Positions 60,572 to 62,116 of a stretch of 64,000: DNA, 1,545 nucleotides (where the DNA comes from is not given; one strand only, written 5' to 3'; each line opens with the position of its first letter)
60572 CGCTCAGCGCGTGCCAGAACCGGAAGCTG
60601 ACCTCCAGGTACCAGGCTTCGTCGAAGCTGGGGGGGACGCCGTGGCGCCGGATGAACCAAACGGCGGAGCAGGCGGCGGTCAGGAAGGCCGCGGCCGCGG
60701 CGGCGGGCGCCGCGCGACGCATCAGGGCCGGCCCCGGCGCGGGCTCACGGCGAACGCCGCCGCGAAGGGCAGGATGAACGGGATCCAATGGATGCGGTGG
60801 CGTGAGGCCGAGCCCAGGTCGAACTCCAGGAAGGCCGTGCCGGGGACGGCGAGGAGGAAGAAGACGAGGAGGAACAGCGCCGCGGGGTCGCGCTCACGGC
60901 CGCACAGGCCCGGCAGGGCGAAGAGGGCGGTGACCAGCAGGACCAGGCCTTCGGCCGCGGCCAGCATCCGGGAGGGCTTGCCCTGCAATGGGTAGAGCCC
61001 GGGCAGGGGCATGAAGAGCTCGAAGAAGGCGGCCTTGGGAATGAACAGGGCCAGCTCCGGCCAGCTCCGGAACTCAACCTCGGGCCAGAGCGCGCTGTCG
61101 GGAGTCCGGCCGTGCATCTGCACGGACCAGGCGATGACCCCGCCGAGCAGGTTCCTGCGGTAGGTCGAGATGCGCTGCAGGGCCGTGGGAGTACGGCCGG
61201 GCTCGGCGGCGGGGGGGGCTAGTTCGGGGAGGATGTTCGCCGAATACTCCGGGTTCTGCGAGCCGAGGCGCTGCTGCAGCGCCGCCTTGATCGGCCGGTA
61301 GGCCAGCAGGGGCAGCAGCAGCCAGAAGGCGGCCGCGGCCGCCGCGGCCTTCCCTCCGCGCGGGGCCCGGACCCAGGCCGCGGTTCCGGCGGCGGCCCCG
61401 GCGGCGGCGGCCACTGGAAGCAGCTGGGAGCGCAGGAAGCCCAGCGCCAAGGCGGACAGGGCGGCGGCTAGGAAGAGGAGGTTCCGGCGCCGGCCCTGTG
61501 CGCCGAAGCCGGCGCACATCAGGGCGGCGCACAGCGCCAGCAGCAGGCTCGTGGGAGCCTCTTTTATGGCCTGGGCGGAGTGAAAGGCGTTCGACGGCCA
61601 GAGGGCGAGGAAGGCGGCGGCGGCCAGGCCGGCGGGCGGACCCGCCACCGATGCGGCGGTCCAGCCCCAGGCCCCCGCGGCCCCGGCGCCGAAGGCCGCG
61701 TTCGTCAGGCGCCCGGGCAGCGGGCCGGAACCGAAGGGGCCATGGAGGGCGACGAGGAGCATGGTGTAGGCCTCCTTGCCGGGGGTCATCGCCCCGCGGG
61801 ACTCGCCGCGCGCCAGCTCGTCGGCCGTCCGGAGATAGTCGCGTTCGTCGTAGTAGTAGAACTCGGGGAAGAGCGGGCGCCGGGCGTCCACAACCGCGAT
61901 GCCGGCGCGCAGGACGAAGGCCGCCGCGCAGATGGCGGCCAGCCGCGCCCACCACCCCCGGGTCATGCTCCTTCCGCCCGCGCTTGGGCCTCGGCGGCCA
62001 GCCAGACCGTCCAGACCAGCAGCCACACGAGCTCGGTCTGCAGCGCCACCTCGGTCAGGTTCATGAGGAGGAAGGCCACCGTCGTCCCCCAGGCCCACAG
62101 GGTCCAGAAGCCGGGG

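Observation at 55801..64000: Second glycan-assembly block: Ppm-like GT2, three or four further GT-C enzymes, paired Zn-ribbon methyltransferases, O-antigen-ligase-like protein and Wzx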

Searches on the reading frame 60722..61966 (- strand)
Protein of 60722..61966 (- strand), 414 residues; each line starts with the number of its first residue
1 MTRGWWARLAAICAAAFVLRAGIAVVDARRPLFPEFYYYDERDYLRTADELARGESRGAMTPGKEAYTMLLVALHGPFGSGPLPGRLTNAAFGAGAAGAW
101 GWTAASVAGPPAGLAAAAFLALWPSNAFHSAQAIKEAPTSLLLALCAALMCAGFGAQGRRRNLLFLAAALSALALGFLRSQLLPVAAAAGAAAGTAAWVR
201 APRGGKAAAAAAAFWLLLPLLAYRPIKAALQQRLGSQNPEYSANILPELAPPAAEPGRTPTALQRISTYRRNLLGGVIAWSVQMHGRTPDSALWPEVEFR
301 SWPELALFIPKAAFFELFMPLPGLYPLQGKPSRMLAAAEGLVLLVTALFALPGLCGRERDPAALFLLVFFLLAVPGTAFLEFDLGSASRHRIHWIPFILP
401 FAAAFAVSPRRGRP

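Call 6: search_protein_families(library=pfam, proteins=[window:60722-61966:-], max_evalue=0.01)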
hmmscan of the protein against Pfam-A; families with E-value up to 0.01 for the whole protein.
window:60722-61966:- (414 aa): 0 families

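Call 14: search_protein_families(library=ncbifam, proteins=[window:60722-61966:-], max_evalue=0.01)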
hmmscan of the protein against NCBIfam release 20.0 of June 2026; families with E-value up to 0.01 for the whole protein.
window:60722-61966:- (414 aa): 0 families

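Call 24: find_homologous_proteins(query=window:60722-61966:-)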
Query window:60722-61966:- (414 aa): 53 proteins with E <= 0.001 among 8000 candidates.
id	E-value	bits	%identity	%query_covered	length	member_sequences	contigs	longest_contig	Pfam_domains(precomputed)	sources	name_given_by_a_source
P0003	7.2e-264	893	100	100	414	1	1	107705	-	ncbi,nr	ncbi:MAG: hypothetical protein HY928_13475 [Elusimicrobia bacterium]|nr:hypothetical protein [Elusim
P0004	5.9e-143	495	60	98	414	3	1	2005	-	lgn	-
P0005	5.4e-142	492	59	99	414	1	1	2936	-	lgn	-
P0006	7.8e-105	369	51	100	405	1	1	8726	-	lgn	-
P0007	2.9e-104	367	50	98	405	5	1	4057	-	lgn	-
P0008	1.2e-103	365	51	97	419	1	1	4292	-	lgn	-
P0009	9.7e-103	362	48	94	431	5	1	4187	-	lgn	-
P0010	8.7e-102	359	51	93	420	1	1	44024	-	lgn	-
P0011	2.8e-96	341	48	95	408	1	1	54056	-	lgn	-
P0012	2.6e-88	315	45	90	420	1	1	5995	-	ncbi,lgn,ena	-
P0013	1.1e-62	230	39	97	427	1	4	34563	-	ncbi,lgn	-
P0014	4.9e-58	215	38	90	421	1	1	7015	-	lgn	-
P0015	6.1e-57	212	39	97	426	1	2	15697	-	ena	-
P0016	1.5e-56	210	39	93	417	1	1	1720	-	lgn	-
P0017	2.9e-55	206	37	98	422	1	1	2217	-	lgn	-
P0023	1.1e-51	194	38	92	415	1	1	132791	-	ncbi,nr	ncbi:MAG: hypothetical protein SF051_09805 [Elusimicrobiota bacterium]|nr:hypothetical protein [Elus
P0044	1.3e-44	171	33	96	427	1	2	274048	-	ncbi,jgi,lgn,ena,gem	ncbi:MAG: hypothetical protein WCU88_02240 [Elusimicrobiota bacterium]|jgi:hypothetical protein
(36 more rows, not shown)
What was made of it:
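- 60722..61966 (-): mem414: membrane-only GT-C-fold protein. The named members of its family are all from Elusimicrobia MAGs. 53 homologues; every one that carries a source name is from an Elusimicrobia MAG, and one carries PMT_2 (call 24).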

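Call 25: find_encoding_contigs(protein=P0003, flank=10000, max_places=3)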
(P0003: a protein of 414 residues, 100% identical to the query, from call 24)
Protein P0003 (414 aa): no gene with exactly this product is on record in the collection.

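Call 27: find_encoding_contigs(protein=P0011, flank=10000, max_places=2)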
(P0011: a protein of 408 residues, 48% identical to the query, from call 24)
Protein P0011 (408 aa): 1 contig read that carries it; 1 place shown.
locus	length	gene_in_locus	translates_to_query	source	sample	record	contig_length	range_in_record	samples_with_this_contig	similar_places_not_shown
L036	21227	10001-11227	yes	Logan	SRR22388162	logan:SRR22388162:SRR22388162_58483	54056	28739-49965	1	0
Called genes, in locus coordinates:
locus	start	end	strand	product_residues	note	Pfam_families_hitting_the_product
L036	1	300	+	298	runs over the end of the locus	PF01370:Epimerase, PF04321:RmlD_sub_bind, PF16363:GDP_Man_Dehyd, PF02719:Polysacc_synt_2, PF01073:3Beta_HSD (weak), PF07993:NAD_binding_4 (weak)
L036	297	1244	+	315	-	PF00535:Glycos_transf_2, PF10111:Glyco_tranf_2_2, PF13506:Glyco_transf_21 (weak), PF13641:Glyco_tranf_2_3, PF13632:Glyco_trans_2_3 (weak)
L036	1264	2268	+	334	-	PF00106:adh_short, PF04321:RmlD_sub_bind, PF05368:NmrA, PF01073:3Beta_HSD, PF01370:Epimerase, PF02719:Polysacc_synt_2, PF07993:NAD_binding_4, PF13460:NAD_binding_10, +2 more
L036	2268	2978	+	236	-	PF00483:NTP_transferase, PF12804:NTP_transf_3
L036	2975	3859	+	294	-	PF01370:Epimerase, PF04321:RmlD_sub_bind (weak), PF16363:GDP_Man_Dehyd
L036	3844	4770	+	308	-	PF13527:Acetyltransf_9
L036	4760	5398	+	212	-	PF02585:PIG-L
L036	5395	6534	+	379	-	PF13692:Glyco_trans_1_4 (weak)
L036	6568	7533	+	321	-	PF01380:SIS, PF00571:CBS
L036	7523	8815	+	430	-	PF01943:Polysacc_synt, PF13440:Polysacc_synt_3 (weak)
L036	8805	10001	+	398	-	PF04932:Wzy_C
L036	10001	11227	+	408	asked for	-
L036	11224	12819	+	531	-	PF13231:PMT_2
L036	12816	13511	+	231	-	PF00535:Glycos_transf_2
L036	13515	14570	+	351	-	PF13439:Glyco_transf_4, PF13477:Glyco_trans_4_2, PF13579:Glyco_trans_4_4, PF00534:Glycos_transf_1, PF13692:Glyco_trans_1_4, PF13524:Glyco_trans_1_2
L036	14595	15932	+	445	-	PF05195:AMP_N, PF00557:Peptidase_M24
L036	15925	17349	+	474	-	PF02397:Bac_transf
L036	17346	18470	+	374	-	PF01041:DegT_DnrJ_EryC1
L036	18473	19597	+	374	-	PF13439:Glyco_transf_4 (faint), PF13579:Glyco_trans_4_4 (faint), PF00534:Glycos_transf_1, PF13692:Glyco_trans_1_4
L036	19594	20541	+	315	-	PF13489:Methyltransf_23, PF07021:MetW (weak), PF13847:Methyltransf_31, PF08241:Methyltransf_11, PF08242:Methyltransf_12, PF13649:Methyltransf_25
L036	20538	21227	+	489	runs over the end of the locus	-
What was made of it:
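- L036 reads Wzx, Wzy_C, mem414, GT-C, GT2, GT4, PepP, Bac_transf, DegT, GT4, MT, GT-C (call 27).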

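Call 28: find_encoding_contigs(protein=P0010, flank=10000, max_places=2)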
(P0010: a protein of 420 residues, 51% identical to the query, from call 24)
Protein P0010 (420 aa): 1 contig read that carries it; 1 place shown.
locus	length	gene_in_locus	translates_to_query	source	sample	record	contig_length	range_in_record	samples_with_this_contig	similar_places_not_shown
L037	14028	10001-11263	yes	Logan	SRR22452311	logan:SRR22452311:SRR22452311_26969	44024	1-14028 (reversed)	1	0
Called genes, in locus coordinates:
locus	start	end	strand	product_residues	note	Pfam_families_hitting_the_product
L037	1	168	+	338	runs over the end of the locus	PF04055:Radical_SAM, PF13186:SPASM (weak)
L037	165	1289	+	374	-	PF00155:Aminotran_1_2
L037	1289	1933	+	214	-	PF25087:GMPPB_C (faint), PF25084:LbH_EIF2B (faint), PF00132:Hexapep, PF14602:Hexapep_2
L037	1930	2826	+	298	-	PF01073:3Beta_HSD (weak), PF01370:Epimerase, PF02719:Polysacc_synt_2, PF04321:RmlD_sub_bind, PF13460:NAD_binding_10 (weak), PF16363:GDP_Man_Dehyd, PF07993:NAD_binding_4 (weak)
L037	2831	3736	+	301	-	PF00535:Glycos_transf_2, PF10111:Glyco_tranf_2_2, PF13641:Glyco_tranf_2_3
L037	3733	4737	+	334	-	PF01041:DegT_DnrJ_EryC1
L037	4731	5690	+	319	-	PF13480:Acetyltransf_6 (weak), PF02388:FemAB (weak)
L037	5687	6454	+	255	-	PF01522:Polysacc_deac_1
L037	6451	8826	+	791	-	PF13524:Glyco_trans_1_2 (weak), PF01943:Polysacc_synt (weak)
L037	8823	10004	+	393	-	PF04932:Wzy_C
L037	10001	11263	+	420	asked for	-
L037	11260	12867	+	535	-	-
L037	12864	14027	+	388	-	?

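Call 37: find_encoding_contigs(protein=P0023, flank=10000, max_places=2)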
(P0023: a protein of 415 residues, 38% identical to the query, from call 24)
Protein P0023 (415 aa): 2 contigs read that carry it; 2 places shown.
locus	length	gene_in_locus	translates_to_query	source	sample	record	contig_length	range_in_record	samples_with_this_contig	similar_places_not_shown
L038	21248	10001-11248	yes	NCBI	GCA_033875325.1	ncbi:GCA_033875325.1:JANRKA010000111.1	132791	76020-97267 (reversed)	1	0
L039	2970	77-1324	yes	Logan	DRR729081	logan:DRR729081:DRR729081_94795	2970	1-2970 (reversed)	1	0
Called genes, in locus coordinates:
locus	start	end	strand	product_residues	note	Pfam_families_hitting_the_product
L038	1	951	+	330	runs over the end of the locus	PF01073:3Beta_HSD, PF01370:Epimerase, PF02719:Polysacc_synt_2, PF04321:RmlD_sub_bind, PF05368:NmrA, PF07993:NAD_binding_4, PF16363:GDP_Man_Dehyd, PF13460:NAD_binding_10, +1 more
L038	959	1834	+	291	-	PF01370:Epimerase, PF04321:RmlD_sub_bind, PF16363:GDP_Man_Dehyd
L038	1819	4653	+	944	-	PF01943:Polysacc_synt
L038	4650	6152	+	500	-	-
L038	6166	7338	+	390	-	PF04932:Wzy_C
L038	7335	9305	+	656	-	-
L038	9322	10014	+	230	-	PF00535:Glycos_transf_2, PF13641:Glyco_tranf_2_3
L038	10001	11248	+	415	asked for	-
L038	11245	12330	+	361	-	PF13439:Glyco_transf_4, PF13477:Glyco_trans_4_2, PF13579:Glyco_trans_4_4, PF00534:Glycos_transf_1, PF13692:Glyco_trans_1_4, PF13524:Glyco_trans_1_2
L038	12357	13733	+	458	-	PF16254:DUF4910, PF09940:DUF2172, PF04389:Peptidase_M28 (weak)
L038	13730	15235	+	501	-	PF00501:AMP-binding, PF13193:AMP-binding_C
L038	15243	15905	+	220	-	PF04199:Cyclase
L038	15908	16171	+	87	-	PF00550:PP-binding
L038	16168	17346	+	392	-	PF08003:Methyltransf_9 (faint), PF13489:Methyltransf_23, PF08241:Methyltransf_11, PF08242:Methyltransf_12, PF13649:Methyltransf_25, PF13847:Methyltransf_31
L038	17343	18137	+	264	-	PF02522:Antibiotic_NAT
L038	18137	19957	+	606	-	-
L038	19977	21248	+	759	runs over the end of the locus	-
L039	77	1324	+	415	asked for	-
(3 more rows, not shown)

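Call 38: find_encoding_contigs(protein=P0044, flank=10000, max_places=2)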
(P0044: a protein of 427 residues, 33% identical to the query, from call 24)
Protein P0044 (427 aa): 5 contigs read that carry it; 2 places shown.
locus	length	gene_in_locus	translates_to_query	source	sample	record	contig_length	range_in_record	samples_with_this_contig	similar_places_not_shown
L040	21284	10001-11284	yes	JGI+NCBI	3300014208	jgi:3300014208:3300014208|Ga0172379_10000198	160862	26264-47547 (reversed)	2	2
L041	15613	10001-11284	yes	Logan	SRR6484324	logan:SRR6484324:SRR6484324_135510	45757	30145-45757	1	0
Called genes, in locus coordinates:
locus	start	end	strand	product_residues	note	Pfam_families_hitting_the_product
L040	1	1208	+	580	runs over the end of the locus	PF02348:CTP_transf_3, PF12804:NTP_transf_3 (weak)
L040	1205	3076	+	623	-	-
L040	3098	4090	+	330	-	PF13580:SIS_2 (faint), PF01380:SIS, PF00571:CBS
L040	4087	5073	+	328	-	PF00106:adh_short, PF01073:3Beta_HSD, PF01370:Epimerase, PF02719:Polysacc_synt_2, PF04321:RmlD_sub_bind, PF05368:NmrA, PF07993:NAD_binding_4, PF13460:NAD_binding_10, +1 more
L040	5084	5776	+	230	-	PF00483:NTP_transferase, PF12804:NTP_transf_3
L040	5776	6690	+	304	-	PF01370:Epimerase, PF02719:Polysacc_synt_2 (faint), PF04321:RmlD_sub_bind (weak), PF16363:GDP_Man_Dehyd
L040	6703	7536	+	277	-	PF00535:Glycos_transf_2, PF13641:Glyco_tranf_2_3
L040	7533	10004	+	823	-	PF01943:Polysacc_synt, PF13440:Polysacc_synt_3 (weak)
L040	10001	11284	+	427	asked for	-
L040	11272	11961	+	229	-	PF00535:Glycos_transf_2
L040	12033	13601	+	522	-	PF13231:PMT_2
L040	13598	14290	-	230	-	PF00535:Glycos_transf_2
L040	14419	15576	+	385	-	PF13439:Glyco_transf_4, PF13579:Glyco_trans_4_4, PF13477:Glyco_trans_4_2, PF00534:Glycos_transf_1, PF13692:Glyco_trans_1_4, PF13524:Glyco_trans_1_2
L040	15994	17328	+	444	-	PF05195:AMP_N, PF00557:Peptidase_M24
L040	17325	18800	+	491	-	PF02397:Bac_transf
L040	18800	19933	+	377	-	PF00155:Aminotran_1_2, PF01041:DegT_DnrJ_EryC1, PF01053:Cys_Met_Meta_PP (weak)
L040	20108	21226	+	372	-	PF13439:Glyco_transf_4, PF13579:Glyco_trans_4_4, PF13524:Glyco_trans_1_2 (faint), PF00534:Glycos_transf_1, PF13692:Glyco_trans_1_4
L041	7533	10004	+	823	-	PF01943:Polysacc_synt, PF13440:Polysacc_synt_3 (weak)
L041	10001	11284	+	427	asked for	-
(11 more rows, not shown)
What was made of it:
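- GT2 and at least one GT-C stay embedded between Wzx and the phosphoglycosyltransferase genes in every relative examined, despite rearrangements (calls 27, 37, 38).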

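Call 52: predict_structure(alignment_id=A2)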
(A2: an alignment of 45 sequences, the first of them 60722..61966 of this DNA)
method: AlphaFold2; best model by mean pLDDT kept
length: 414 residues; sequences in the alignment: 45
mean_pLDDT: 90.3   pTM: 0.91
mean pLDDT of the five models: 90.3, 89.8, 89.5, 88.8, 88.1
residues with pLDDT >= 90: 282; 70-90: 104; 50-70: 22; < 50: 6
segments of 3 or more residues with pLDDT < 50: 322-326
pLDDT, mean of each block of 10 residues (from residue 1): 98 99 97 87 95 83 91 96 98 99 98 98 95 97 99 97 98 96 97 96 92 96 93 75 77 73 88 88 85 86 94 87 51 82 96 93 98 90 73 96 90 55
secondary structure, 60 per line:
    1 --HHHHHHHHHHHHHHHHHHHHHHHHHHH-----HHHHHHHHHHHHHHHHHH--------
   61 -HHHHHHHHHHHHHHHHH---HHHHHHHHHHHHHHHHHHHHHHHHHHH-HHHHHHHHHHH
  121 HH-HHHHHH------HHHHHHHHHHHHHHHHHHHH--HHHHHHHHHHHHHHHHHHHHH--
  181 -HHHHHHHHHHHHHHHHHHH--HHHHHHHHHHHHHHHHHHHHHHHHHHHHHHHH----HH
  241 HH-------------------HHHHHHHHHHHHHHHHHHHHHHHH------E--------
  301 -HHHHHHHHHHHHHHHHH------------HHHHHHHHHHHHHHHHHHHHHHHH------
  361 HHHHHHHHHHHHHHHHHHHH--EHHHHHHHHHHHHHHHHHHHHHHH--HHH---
elements in order: H3-29 H35-52 H62-78 H82-108 H110-122 H124-129 H136-155 H158-178 H182-200 H203-234 H239-242 H262-285 H302-318 H331-354 H361-380 H384-406
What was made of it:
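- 60722..61966 (-): AF2 pLDDT 90.3 (call 52).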

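Call 58: fold_search(model_id=the predicted structure, library=pdb)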
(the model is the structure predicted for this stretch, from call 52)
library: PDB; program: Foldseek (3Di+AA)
matches with E <= 10: 322; with E <= 0.001: 1
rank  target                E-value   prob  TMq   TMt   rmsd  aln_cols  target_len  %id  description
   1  6ezn_F                6.8e-04  1.00  0.48  0.32  15.7       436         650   15  Cryo-EM structure of the yeast oligosaccharyltransferase (OST) complex (released 2018-01-17)
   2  8age_A                1.1e-03  1.00  0.50  0.34  14.0       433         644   15  Structure of yeast oligosaccharylransferase complex with acceptor peptide bound (released 2022-12-07)
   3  8b6l_I                1.8e-03  1.00  0.53  0.34  13.3       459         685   12  Subtomogram average of the human Sec61-TRAP-OSTA-translocon (released 2022-12-07)
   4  7e9s_A                2.3e-03  1.00  0.53  0.28  12.6       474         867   12  Archaeal oligosaccharyltransferase AglB from Archaeoglobus fulgidus in complex with an inhibitory peptide and a dolich (released 2021-09-08)
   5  3waj                  2.5e-03  1.00  0.51  0.29  14.6       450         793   13  Crystal structure of the Archaeoglobus fulgidus oligosaccharyltransferase (O29867_ARCFU) complex with Zn and sulfate (released 2013-10-30)
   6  7oci_F                2.7e-03  1.00  0.47  0.32  14.0       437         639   14  Cryo-EM structure of yeast Ost6p containing oligosaccharyltransferase complex (released 2022-02-16)
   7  3wak                  2.9e-03  1.00  0.49  0.26  13.0       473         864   14  Crystal structure of the Archaeoglobus fulgidus oligosaccharyltransferase (O29867_ARCFU) in the apo form (released 2013-10-30)
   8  8agb_A                2.9e-03  1.00  0.39  0.27  17.4       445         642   16  Structure of yeast oligosaccharylransferase complex with lipid-linked oligosaccharide bound (released 2022-12-07)
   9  9n9j_I                3.8e-03  1.00  0.47  0.30  16.6       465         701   11  Structure of a GRP94 folding intermediate engaged with a CCDC134- and FKBP11-bound secretory translocon (released 2025-11-19)
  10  8agc_A                4.6e-03  1.00  0.50  0.32  13.9       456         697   15  Structure of yeast oligosaccharylransferase complex with lipid-linked oligosaccharide and non-acceptor peptide bound (released 2022-12-07)
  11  8pn9_A                6.5e-03  1.00  0.52  0.35  14.9       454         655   12  Structure of human oligosaccharyltransferase OST-A complex bound to NGI-1 (released 2024-05-08)
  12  9i5k_A                7.3e-03  1.00  0.45  0.38  17.5       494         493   13  Structure of the Chaetomium thermophilum Pmt4 homodimer (C2 symmetry) (released 2025-12-24)
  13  5gmy_A                1.6e-02  1.00  0.51  0.28  13.9       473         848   11  Crystal structure of the Archaeoglobus fulgidus oligosaccharyltransferase (O29867_ARCFU) tethered with an acceptor pep (released 2017-02-01)
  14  5f15                  2.3e-02  0.99  0.38  0.30  17.3       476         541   14  Crystal Structure of ArnT from Cupriavidus metallidurans bound to Undecaprenyl phosphate (released 2016-02-17)
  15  6gxc_A                3.4e-02  1.00  0.41  0.26  15.1       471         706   12  Bacterial oligosaccharyltransferase PglB in complex with an inhibitory peptide and a reactive lipid-linked oligosaccha (released 2018-11-14)
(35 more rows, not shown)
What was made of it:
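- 60722..61966 (-): Foldseek top hits are STT3, AglB, Pmt4, ArnT and PglB, probability 1.0 (call 58).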
